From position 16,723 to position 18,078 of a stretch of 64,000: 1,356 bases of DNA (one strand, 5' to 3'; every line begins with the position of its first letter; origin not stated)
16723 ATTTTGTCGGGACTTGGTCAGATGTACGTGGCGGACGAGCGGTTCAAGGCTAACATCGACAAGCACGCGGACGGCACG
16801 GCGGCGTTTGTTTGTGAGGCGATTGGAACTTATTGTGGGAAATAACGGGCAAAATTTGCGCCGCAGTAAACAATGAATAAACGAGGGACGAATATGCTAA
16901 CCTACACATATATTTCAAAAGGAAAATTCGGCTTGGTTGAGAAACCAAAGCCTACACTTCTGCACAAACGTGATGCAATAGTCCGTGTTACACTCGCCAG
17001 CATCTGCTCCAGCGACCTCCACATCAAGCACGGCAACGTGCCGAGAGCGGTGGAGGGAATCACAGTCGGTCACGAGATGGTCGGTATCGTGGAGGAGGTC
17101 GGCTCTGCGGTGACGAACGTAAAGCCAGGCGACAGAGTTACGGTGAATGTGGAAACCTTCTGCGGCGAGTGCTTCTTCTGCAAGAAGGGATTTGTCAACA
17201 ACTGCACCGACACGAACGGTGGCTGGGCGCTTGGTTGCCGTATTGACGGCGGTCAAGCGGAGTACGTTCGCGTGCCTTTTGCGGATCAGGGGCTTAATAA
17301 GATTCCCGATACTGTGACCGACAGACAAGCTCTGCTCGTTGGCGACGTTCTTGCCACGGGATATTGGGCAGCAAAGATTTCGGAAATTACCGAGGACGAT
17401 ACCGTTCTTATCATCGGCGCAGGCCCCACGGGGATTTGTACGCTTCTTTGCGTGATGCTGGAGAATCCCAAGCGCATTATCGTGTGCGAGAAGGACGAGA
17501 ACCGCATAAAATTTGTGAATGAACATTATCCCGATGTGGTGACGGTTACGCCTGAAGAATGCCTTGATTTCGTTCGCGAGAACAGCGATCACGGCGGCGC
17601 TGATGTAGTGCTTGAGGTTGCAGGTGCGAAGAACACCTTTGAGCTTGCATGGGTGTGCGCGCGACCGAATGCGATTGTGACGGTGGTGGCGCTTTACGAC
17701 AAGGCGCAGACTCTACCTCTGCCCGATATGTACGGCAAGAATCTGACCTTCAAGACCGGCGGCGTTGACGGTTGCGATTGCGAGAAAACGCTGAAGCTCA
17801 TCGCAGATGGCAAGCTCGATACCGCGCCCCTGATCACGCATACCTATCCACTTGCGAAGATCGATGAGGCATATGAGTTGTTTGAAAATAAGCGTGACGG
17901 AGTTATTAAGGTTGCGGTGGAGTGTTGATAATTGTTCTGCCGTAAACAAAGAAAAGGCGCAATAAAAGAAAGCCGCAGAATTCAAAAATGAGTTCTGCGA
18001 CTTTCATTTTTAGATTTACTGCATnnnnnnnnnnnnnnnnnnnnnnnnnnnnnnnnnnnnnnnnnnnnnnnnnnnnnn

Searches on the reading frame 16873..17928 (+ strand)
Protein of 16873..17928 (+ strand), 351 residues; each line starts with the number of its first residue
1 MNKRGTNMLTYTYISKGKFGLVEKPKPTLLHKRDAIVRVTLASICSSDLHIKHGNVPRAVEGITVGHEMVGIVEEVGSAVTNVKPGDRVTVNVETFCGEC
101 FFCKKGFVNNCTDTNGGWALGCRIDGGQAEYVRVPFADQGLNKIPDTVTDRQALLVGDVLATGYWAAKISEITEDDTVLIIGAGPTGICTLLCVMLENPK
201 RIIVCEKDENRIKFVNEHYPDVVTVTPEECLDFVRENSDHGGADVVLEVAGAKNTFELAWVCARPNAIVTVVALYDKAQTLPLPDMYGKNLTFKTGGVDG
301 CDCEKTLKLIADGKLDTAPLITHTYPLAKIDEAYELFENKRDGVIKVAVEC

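Call 82: search_protein_families(library=pfam, proteins=[window:16873-17928:+], max_evalue=0.001)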
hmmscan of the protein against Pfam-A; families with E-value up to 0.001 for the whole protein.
window:16873-17928:+ (351 aa): 4 families
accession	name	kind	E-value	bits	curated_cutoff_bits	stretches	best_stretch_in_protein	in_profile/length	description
PF08240.17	ADH_N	-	7.6e-26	90.8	23.5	1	33-145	3-103/104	Alcohol dehydrogenase GroES-like domain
PF00107.32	ADH_zinc_N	-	2e-07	31.4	31.8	1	199-294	15-110/129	Zinc-binding dehydrogenase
PF13602.12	ADH_zinc_N_2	-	5.3e-07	31.1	27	1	232-341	13-127/134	Zinc-binding dehydrogenase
PF16912.11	Glu_dehyd_C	-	0.00011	22.3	34.9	0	174-275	30-132/211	Glucose dehydrogenase C-terminus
